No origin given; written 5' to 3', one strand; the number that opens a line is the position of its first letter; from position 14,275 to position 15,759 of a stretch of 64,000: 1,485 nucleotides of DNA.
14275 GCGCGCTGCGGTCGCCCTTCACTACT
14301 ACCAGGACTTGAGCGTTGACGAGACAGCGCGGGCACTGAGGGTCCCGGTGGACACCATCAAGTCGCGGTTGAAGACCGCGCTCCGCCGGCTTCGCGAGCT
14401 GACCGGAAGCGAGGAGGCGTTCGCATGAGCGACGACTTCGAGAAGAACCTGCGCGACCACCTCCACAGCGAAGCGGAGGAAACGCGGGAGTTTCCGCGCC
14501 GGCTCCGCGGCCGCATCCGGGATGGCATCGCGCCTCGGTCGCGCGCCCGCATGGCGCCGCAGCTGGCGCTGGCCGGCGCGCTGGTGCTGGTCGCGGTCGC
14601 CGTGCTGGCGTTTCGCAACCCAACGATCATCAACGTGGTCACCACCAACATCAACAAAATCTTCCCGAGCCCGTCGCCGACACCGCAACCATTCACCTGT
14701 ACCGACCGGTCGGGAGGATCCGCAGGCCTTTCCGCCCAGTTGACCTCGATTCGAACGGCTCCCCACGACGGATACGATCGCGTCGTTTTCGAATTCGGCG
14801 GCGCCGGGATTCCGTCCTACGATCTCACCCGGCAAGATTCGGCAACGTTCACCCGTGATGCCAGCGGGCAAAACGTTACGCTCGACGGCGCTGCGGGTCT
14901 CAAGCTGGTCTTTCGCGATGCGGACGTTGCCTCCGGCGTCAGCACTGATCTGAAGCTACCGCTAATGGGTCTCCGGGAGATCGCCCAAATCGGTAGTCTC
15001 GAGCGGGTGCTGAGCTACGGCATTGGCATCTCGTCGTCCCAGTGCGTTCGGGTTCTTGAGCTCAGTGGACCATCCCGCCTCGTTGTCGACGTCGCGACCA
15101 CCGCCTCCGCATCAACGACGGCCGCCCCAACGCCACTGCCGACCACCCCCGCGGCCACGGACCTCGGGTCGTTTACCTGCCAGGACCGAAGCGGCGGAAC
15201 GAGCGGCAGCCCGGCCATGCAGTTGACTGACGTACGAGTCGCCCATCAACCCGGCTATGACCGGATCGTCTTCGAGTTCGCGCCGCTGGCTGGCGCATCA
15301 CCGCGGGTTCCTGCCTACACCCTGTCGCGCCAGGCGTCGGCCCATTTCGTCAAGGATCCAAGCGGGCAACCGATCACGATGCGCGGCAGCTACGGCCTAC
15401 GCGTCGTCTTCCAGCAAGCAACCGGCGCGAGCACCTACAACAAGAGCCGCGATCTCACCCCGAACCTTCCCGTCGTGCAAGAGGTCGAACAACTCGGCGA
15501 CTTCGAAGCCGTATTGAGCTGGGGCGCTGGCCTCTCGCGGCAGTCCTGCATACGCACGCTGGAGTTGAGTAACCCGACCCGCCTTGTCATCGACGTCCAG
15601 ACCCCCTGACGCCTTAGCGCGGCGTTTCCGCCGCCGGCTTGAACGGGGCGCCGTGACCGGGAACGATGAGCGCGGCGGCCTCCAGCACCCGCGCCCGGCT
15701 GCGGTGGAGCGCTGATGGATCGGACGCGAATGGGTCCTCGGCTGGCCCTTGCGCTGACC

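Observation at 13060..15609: ECF sigma / anti-sigma pair whose duplicated sensor domain is shared with an adjacent LAXTG-anchored surface protein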

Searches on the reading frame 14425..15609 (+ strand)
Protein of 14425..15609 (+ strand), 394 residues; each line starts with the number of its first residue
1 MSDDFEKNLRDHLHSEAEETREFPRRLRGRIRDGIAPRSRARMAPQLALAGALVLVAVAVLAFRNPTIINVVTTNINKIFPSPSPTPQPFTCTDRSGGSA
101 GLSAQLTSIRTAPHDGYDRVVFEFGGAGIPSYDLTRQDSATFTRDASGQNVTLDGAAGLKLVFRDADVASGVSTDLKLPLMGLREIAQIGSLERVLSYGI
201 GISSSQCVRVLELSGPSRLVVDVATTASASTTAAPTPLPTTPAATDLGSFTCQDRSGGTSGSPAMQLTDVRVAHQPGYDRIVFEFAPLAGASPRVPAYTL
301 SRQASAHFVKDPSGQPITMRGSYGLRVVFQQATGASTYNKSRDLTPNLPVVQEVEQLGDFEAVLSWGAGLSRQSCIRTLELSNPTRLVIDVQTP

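Call 3: search_protein_families(library=pfam, proteins=[window:14425-15609:+], max_evalue=1)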
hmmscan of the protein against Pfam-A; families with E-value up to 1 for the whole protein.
window:14425-15609:+ (394 aa): 3 families
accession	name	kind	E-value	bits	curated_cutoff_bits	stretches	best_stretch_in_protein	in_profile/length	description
PF24837.1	AMIN-like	-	3.3e-48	163.4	27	2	266-392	2-128/129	AMIN-like domain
PF11741.13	AMIN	-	0.0014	19.1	20.5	0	205-230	20-45/101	AMIN domain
PF15072.12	HROB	-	0.11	13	30.8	1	45-82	46-84/85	Homologous recombination OB-fold protein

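Call 4: search_protein_families(library=ncbifam, proteins=[window:14425-15609:+], max_evalue=1)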
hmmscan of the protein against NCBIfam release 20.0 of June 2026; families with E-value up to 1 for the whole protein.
window:14425-15609:+ (394 aa): 0 families

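Call 7: find_homologous_proteins(query=window:14425-15609:+)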
Query window:14425-15609:+ (394 aa): 821 proteins with E <= 0.001 among 8000 candidates; the best 120 are listed.
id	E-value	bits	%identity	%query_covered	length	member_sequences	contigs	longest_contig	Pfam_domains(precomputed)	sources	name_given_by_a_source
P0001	8.9e-245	829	96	100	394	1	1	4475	PF24837.2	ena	-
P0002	4.8e-242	820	95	100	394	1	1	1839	PF24837.2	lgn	-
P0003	5.6e-229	777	91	100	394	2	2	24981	PF24837.2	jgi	jgi:hypothetical protein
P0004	7.6e-222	754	86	100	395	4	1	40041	PF24837.2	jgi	jgi:hypothetical protein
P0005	4.8e-213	725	82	100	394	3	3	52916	PF24837.2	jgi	-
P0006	7.1e-210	715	83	100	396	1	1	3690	PF24837.2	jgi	-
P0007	7.6e-210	715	83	100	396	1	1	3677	PF24837.2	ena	-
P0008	1.2e-208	711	83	100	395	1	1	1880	PF24837.2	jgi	jgi:hypothetical protein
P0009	2.1e-208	710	83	100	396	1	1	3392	PF24837.2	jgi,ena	-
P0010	4.1e-208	709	83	100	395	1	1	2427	PF24837.2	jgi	jgi:hypothetical protein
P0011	8.0e-208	708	82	100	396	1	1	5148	PF24837.2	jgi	-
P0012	2.5e-205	700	81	100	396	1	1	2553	PF24837.2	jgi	-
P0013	2.2e-204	697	80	100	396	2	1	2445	PF24837.2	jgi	jgi:hypothetical protein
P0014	4.6e-204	695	80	100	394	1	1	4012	PF24837.2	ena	-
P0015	1.3e-203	694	80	100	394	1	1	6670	PF24837.2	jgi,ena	-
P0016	4.9e-203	692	79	100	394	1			PF24837.2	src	-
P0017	7.2e-203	692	82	100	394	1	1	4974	PF24837.2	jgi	jgi:hypothetical protein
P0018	1.4e-202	691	81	100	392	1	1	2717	PF24837.2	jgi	-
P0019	6.0e-201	685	80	100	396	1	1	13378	PF24837.2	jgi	-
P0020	1.5e-200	684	81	100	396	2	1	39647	PF24837.2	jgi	jgi:hypothetical protein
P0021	1.9e-200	684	79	100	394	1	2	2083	PF24837.2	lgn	-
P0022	6.2e-199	679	81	100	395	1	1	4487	PF24837.2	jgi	jgi:hypothetical protein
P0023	1.4e-198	677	81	100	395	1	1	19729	PF24837.2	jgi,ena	-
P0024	2.2e-198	677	78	100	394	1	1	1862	PF24837.2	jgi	jgi:hypothetical protein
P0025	4.0e-198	676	78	100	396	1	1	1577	PF24837.2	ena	-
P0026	1.3e-197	674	77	100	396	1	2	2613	PF24837.2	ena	-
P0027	1.7e-197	674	78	100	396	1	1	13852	PF24837.2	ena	-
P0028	5.7e-197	672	78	100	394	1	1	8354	PF24837.2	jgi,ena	-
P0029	1.9e-196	670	78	100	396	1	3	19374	PF24837.2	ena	-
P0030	3.5e-196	670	79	100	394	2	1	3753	PF24837.2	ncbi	-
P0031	3.6e-196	670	78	100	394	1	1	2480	PF24837.2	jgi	-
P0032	3.7e-196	669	77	100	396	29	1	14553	PF24837.2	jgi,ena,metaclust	metaclust:\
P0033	8.5e-195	665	80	100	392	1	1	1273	PF24837.2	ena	-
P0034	1.8e-194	664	78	100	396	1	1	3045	PF24837.2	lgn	-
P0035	2.8e-194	663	76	100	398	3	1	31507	PF24837.2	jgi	jgi:hypothetical protein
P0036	6.6e-194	662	77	100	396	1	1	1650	PF24837.2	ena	-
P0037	8.0e-194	662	76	100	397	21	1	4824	PF24837.2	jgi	-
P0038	9.1e-194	662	78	100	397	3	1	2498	PF24837.2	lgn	-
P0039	1.4e-193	661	78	100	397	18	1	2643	PF24837.2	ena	-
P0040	1.6e-193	661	78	100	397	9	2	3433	PF24837.2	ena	-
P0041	2.7e-193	660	78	100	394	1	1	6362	PF24837.2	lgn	-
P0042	3.1e-193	660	78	100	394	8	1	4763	PF24837.2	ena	-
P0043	3.2e-193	660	77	100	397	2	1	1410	PF24837.2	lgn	-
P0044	7.7e-193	659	76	100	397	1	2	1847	PF24837.2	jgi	jgi:hypothetical protein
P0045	8.6e-193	658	77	100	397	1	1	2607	PF24837.2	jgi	-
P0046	9.6e-193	658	77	100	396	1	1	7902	PF24837.2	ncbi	-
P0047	1.3e-192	658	78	100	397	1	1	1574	PF24837.2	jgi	jgi:hypothetical protein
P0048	1.3e-192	658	78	100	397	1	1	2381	PF24837.2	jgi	jgi:hypothetical protein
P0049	2.1e-192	657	76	100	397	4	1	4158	PF24837.2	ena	-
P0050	2.1e-192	657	76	100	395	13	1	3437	PF24837.2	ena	-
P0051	4.5e-192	656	77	100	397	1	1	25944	PF24837.2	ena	-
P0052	5.9e-192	656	78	100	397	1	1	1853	PF24837.2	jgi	jgi:hypothetical protein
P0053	6.2e-192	656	78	100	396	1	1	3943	PF24837.2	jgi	jgi:hypothetical protein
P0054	6.7e-192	655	75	100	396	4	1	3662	PF11741.14,PF24837.2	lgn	-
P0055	8.4e-192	655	78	100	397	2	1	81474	PF24837.2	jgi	jgi:hypothetical protein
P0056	9.1e-192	655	76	100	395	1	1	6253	PF24837.2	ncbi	-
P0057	2.5e-191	654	78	100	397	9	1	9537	PF24837.2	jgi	jgi:hypothetical protein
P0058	3.2e-191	653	78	100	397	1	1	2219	PF24837.2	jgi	jgi:hypothetical protein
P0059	3.3e-191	653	76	100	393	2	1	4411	PF24837.2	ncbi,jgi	-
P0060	3.9e-191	653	75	100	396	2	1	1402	PF24837.2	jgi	jgi:hypothetical protein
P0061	4.3e-191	653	75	100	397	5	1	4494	PF24837.2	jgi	jgi:hypothetical protein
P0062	5.5e-191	652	75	100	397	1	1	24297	PF24837.2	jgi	jgi:hypothetical protein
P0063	8.0e-191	652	75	100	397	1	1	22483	PF24837.2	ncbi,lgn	ncbi:MAG TPA: hypothetical protein VF990_10215 [Candidatus Dormibacteraeota bacterium]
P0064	9.8e-191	652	77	100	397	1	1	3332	PF24837.2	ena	-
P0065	1.1e-190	651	77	100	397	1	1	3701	PF24837.2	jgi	jgi:hypothetical protein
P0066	1.3e-190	651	77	100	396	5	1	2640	PF24837.2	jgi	jgi:hypothetical protein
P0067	1.4e-190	651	75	100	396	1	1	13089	PF24837.2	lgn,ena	-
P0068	1.5e-190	651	77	100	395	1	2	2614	PF24837.2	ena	-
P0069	1.5e-190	651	76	100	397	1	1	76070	PF24837.2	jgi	jgi:hypothetical protein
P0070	1.7e-190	651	77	100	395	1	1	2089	PF24837.2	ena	-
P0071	2.0e-190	651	77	100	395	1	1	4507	PF24837.2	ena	-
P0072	2.7e-190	650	77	100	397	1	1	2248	PF24837.2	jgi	-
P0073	3.0e-190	650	77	100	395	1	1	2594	PF24837.2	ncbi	-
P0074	3.7e-190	650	77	100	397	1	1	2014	PF24837.2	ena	-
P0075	3.9e-190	650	77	100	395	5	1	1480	PF24837.2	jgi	-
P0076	8.6e-190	649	76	100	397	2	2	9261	PF24837.2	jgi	-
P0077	8.9e-190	648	77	100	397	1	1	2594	PF24837.2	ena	-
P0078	9.9e-190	648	75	100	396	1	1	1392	PF24837.2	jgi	jgi:hypothetical protein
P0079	1.2e-189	648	78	100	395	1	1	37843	PF24837.2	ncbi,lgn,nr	ncbi:MAG TPA: hypothetical protein VHK65_11175 [Candidatus Dormibacteraeota bacterium]|nr:hypothetic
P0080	1.2e-189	648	77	100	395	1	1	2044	PF24837.2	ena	-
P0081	1.2e-189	648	75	100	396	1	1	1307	PF24837.2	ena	-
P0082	1.4e-189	648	77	100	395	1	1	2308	PF24837.2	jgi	-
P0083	1.5e-189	648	76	100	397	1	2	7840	PF24837.2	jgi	jgi:hypothetical protein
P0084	2.0e-189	647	77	100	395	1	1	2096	PF24837.2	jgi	-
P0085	2.5e-189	647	76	100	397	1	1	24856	PF24837.2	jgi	-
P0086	2.5e-189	647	77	100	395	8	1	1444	PF24837.2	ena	-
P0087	3.1e-189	647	76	100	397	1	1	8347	PF24837.2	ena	-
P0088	4.0e-189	646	77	100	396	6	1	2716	PF24837.2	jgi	jgi:hypothetical protein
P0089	5.1e-189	646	75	100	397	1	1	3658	PF24837.2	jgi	jgi:hypothetical protein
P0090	6.9e-189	646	77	100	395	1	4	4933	PF24837.2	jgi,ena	-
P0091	8.1e-189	645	74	100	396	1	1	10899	PF24837.2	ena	-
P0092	8.3e-189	645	77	100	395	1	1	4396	PF24837.2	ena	-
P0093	8.8e-189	645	77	100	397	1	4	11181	PF24837.2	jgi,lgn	jgi:hypothetical protein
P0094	1.2e-188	645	77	100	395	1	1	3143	PF24837.2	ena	-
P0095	1.3e-188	645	76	100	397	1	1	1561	PF24837.2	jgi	-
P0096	1.3e-188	645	76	100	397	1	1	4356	PF24837.2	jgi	jgi:hypothetical protein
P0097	1.4e-188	645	77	100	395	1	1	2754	PF24837.2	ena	-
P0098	1.6e-188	644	76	100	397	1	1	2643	PF24837.2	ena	-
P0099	1.6e-188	644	76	100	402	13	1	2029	PF24837.2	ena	-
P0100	2.5e-188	644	74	100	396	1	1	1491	PF24837.2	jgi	-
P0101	3.1e-188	643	76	100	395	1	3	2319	PF24837.2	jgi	-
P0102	3.1e-188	643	74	100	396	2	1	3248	PF24837.2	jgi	-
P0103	3.5e-188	643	76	100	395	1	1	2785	PF24837.2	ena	-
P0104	4.6e-188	643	76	100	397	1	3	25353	PF24837.2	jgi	jgi:hypothetical protein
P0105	6.0e-188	642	74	100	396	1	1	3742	PF24837.2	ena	-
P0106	6.6e-188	642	75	100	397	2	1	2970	PF24837.2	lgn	-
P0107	7.6e-188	642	77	100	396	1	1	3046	PF24837.2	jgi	jgi:hypothetical protein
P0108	1.1e-187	642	77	100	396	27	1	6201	PF24837.2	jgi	jgi:hypothetical protein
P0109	1.1e-187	642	76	100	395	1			PF24837.2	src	-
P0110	1.2e-187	641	76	100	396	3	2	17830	PF24837.2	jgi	jgi:hypothetical protein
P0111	1.4e-187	641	77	100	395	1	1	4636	PF24837.2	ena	-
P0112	1.5e-187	641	75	100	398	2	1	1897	PF24837.2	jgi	jgi:hypothetical protein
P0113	1.7e-187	641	77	100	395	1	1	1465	PF24837.2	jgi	jgi:hypothetical protein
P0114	2.0e-187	641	77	100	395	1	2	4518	PF24837.2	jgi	jgi:hypothetical protein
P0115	2.0e-187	641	73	100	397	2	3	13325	PF24837.2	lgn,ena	-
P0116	5.0e-187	639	74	100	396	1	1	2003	PF24837.2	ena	-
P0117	5.3e-187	639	75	100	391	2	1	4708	PF24837.2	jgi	jgi:hypothetical protein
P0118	5.6e-187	639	77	100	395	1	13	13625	PF24837.2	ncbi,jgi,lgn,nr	ncbi:MAG TPA: hypothetical protein VG413_03565 [Candidatus Dormibacteraeota bacterium]|jgi:hypotheti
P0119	7.3e-187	639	74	100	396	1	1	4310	PF24837.2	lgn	-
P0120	9.4e-187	639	73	100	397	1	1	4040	PF24837.2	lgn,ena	-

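Call 12: find_encoding_contigs(protein=P0055, flank=10000, max_places=2)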
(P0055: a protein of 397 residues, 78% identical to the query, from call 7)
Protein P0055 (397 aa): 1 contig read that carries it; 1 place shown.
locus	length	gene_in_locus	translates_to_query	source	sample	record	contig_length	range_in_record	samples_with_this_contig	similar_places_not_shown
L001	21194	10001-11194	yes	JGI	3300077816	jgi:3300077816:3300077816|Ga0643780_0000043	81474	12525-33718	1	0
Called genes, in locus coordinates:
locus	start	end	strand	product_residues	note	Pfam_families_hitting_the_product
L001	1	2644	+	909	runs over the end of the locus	PF17900:Peptidase_M1_N, PF01433:Peptidase_M1, PF11838:ERAP1_C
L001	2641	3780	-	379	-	PF00871:Acetate_kinase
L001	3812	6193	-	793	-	PF09364:XFP_N, PF03894:XFP, PF09363:XFP_C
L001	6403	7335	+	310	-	PF04185:Phosphoesterase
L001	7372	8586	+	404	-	PF01590:GAF (faint), PF13185:GAF_2 (faint), PF00990:GGDEF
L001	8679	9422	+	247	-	PF24837:AMIN-like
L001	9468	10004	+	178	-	PF07638:Sigma70_ECF (faint), PF04542:Sigma70_r2, PF08281:Sigma70_r4_2, PF04545:Sigma70_r4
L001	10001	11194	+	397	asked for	PF24837:AMIN-like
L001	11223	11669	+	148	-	PF00903:Glyoxalase, PF18029:Glyoxalase_6 (faint)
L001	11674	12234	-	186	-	PF00753:Lactamase_B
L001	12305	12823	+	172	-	PF00484:Pro_CA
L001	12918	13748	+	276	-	PF02517:Rce1-like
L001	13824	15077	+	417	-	PF23539:DUF7134, PF07730:HisKA_3, PF02518:HATPase_c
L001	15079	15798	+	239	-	PF00072:Response_reg, PF00196:GerE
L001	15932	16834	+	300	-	PF00005:ABC_tran, PF13304:AAA_21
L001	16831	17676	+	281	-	PF12730:ABC2_membrane_4 (weak), PF10920:DUF2705 (weak)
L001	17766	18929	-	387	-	PF01663:Phosphodiest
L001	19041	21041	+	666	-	PF18947:HAMP_2 (weak), PF00672:HAMP (weak), PF01590:GAF, PF13185:GAF_2, PF00512:HisKA, PF02518:HATPase_c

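Call 13: find_encoding_contigs(protein=P0069, flank=10000, max_places=2)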
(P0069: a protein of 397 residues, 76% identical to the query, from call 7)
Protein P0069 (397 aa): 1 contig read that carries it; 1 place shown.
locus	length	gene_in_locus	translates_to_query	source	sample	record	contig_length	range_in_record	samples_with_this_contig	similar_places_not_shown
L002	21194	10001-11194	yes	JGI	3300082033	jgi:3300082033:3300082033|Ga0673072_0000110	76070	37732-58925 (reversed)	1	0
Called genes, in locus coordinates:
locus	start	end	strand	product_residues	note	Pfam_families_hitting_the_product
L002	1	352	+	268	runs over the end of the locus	PF01209:Ubie_methyltran, PF13489:Methyltransf_23, PF13847:Methyltransf_31, PF08241:Methyltransf_11, PF08242:Methyltransf_12, PF13649:Methyltransf_25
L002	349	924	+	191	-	PF13302:Acetyltransf_3, PF00583:Acetyltransf_1, PF13523:Acetyltransf_8 (faint)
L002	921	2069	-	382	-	PF00871:Acetate_kinase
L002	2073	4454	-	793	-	PF09364:XFP_N, PF03894:XFP, PF09363:XFP_C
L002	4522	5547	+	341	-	PF04185:Phosphoesterase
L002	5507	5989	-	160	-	-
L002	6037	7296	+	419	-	PF05977:MFS_3, PF07690:MFS_1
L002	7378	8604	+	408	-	PF01590:GAF (weak), PF13185:GAF_2 (weak), PF00990:GGDEF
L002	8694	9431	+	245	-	PF24837:AMIN-like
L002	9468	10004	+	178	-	PF07638:Sigma70_ECF (faint), PF04542:Sigma70_r2, PF08281:Sigma70_r4_2, PF04545:Sigma70_r4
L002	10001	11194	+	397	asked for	PF24837:AMIN-like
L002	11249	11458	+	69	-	-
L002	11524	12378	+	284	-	PF02517:Rce1-like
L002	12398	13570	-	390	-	PF01663:Phosphodiest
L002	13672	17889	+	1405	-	PF18947:HAMP_2, PF00672:HAMP, PF18947:HAMP_2, PF00672:HAMP, PF00672:HAMP, PF18947:HAMP_2, PF00672:HAMP, PF18947:HAMP_2, +17 more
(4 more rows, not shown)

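Call 77: predict_structure(alignment_id=A5)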
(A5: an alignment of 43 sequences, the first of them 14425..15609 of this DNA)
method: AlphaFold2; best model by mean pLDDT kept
length: 394 residues; sequences in the alignment: 43
mean_pLDDT: 67.3   pTM: 0.45
mean pLDDT of the five models: 67.3, 67.1, 66.7, 66.1, 53.7
residues with pLDDT >= 90: 20; 70-90: 198; 50-70: 67; < 50: 109
segments of 3 or more residues with pLDDT < 50: 1-5, 15-57, 59-88, 228-244, 336-346
pLDDT, mean of each block of 10 residues (from residue 1): 49 49 42 34 40 46 45 37 39 73 82 71 77 85 77 88 87 78 87 87 77 69 64 33 56 74 74 83 81 79 72 66 82 54 55 77 79 87 83 84
secondary structure, 60 per line:
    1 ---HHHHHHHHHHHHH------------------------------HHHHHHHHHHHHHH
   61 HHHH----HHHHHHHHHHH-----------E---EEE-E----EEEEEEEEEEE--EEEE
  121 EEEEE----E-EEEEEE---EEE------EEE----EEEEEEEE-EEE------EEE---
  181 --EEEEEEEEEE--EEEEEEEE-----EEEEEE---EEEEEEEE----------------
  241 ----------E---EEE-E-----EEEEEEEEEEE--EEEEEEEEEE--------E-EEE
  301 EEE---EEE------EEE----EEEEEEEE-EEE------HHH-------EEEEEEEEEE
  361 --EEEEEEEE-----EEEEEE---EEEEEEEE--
elements in order: H4-16 H47-64 H69-79 E95-97 E104-114 E117-125 E132-137 E141-143 E150-152 E157-164 E166-168 E175-177 E183-192 E195-202 E208-213 E217-224 E255-257 E265-275 E278-287 E298-303 E307-309 E316-318 E323-330 E332-334 E351-360 E363-370 E376-381 E385-392
